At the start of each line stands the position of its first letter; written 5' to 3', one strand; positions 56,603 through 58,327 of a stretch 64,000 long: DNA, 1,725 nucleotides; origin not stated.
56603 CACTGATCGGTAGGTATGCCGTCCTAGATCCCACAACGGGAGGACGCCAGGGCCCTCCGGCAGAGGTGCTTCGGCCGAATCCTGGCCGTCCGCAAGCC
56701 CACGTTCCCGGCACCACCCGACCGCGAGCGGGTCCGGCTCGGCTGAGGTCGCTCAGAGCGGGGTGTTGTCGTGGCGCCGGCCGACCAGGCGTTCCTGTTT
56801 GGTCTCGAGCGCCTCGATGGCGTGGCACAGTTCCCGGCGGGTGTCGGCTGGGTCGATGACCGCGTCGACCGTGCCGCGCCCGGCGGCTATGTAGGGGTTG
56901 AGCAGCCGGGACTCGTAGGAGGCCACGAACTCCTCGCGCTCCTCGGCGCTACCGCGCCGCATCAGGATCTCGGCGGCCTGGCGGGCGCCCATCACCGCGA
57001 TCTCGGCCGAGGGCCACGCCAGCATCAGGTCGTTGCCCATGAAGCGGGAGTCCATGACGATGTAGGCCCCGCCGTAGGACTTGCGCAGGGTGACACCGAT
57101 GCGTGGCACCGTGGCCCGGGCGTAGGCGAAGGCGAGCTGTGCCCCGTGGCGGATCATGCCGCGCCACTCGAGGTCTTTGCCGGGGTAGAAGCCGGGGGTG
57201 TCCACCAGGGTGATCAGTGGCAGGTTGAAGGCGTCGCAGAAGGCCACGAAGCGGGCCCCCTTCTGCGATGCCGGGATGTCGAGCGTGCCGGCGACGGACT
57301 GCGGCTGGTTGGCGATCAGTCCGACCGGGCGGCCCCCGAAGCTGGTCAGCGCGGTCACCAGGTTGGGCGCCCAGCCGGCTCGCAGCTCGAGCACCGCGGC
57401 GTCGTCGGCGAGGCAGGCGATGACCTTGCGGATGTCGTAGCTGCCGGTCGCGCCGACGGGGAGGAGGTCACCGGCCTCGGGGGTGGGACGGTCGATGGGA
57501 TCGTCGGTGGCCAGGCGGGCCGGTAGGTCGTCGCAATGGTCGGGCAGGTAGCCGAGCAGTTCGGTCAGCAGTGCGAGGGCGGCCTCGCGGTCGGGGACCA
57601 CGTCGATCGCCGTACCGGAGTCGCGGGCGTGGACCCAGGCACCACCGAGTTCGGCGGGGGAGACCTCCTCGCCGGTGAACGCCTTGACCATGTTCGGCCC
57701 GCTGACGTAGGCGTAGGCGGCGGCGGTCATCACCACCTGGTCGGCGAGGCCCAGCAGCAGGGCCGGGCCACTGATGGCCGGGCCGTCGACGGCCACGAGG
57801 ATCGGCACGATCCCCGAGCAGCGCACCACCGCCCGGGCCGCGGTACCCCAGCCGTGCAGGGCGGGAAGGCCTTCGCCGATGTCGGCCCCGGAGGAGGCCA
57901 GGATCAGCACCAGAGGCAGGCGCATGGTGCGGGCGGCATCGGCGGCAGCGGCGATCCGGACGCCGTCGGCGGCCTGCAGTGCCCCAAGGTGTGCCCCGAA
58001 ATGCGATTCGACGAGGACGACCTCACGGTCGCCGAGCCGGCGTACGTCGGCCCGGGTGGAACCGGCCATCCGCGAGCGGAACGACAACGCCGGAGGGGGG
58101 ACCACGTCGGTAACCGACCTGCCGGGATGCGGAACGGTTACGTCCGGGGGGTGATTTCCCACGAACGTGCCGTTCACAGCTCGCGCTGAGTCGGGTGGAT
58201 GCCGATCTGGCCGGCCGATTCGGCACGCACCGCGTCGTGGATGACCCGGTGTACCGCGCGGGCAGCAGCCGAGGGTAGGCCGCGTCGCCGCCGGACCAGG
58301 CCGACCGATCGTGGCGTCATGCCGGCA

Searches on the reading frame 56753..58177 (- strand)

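Call 11: search_protein_families(library=pfam, proteins=[window:56753-58177:-])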
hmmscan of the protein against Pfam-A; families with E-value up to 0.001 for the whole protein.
window:56753-58177:- (474 aa): 3 families
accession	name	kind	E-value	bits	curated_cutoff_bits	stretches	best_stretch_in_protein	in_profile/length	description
PF01039.27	Carboxyl_trans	-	5.6e-113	378.6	22.3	1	51-471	57-492/493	Carboxyl transferase domain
PF03255.19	ACCA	-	4.5e-12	46.2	23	1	305-371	134-201/310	Acetyl co-enzyme A carboxylase carboxyltransferase-like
PF06833.16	MdcE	-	2.5e-06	27.8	32.7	1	319-407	28-116/196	Malonate decarboxylase gamma subunit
